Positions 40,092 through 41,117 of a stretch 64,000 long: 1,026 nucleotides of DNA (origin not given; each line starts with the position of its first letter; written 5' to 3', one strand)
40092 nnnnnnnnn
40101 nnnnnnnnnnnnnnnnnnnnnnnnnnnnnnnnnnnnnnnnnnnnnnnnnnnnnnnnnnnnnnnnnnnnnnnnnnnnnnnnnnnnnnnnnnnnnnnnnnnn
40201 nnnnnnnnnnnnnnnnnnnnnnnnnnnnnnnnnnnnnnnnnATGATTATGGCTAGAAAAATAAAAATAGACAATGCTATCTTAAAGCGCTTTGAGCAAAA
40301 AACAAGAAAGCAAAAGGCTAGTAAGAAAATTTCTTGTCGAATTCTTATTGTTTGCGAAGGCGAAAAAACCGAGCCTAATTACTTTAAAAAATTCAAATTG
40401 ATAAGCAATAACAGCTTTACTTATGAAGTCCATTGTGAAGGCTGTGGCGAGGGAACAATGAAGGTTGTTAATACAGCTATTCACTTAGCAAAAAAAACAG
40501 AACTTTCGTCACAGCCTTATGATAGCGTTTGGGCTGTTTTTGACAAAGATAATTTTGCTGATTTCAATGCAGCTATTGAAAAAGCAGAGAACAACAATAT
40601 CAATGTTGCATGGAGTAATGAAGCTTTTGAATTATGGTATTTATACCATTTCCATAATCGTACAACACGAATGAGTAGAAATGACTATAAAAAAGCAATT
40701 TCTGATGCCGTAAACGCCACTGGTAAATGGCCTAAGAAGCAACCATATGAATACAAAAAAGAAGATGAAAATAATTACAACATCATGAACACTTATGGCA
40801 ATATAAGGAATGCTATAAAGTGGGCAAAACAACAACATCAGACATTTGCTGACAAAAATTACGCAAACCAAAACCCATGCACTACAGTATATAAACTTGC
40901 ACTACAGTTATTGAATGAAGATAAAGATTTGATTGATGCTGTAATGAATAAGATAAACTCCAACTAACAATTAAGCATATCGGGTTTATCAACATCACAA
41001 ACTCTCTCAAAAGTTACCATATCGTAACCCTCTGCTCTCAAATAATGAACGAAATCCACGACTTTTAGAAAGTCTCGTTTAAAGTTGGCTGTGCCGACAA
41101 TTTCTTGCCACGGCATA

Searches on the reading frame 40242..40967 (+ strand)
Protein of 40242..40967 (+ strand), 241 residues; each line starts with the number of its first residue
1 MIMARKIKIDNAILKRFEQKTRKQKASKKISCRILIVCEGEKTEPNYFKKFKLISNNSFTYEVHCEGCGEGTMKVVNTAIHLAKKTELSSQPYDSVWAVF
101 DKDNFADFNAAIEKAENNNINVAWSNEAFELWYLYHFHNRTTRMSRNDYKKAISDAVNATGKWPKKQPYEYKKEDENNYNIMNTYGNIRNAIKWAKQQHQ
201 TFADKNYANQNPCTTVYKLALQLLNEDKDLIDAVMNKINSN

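Call 9: search_protein_families(library=pfam, proteins=[window:40242-40967:+], max_evalue=0.01)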
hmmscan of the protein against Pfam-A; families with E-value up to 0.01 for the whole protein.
window:40242-40967:+ (241 aa): 1 family
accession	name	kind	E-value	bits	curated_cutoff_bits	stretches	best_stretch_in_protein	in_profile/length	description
PF13707.11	RloB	-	2.7e-44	152.1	31.5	1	34-221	1-193/195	RloB-like protein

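Call 10: search_protein_families(library=padloc, proteins=[window:40242-40967:+], max_evalue=0.01)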
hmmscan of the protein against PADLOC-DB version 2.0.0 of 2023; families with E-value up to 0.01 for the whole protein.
window:40242-40967:+ (241 aa): 3 families
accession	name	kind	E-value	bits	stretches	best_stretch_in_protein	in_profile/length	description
PDLC02337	AbiLii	-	8.5e-30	102.6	1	3-229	8-91/170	AbiLii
PDLC04430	PDC-M12B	-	0.0042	14.9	1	31-55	7-31/251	-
PDLC02338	AbiLii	-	0.0062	14.9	0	67-158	6-88/125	AbiLii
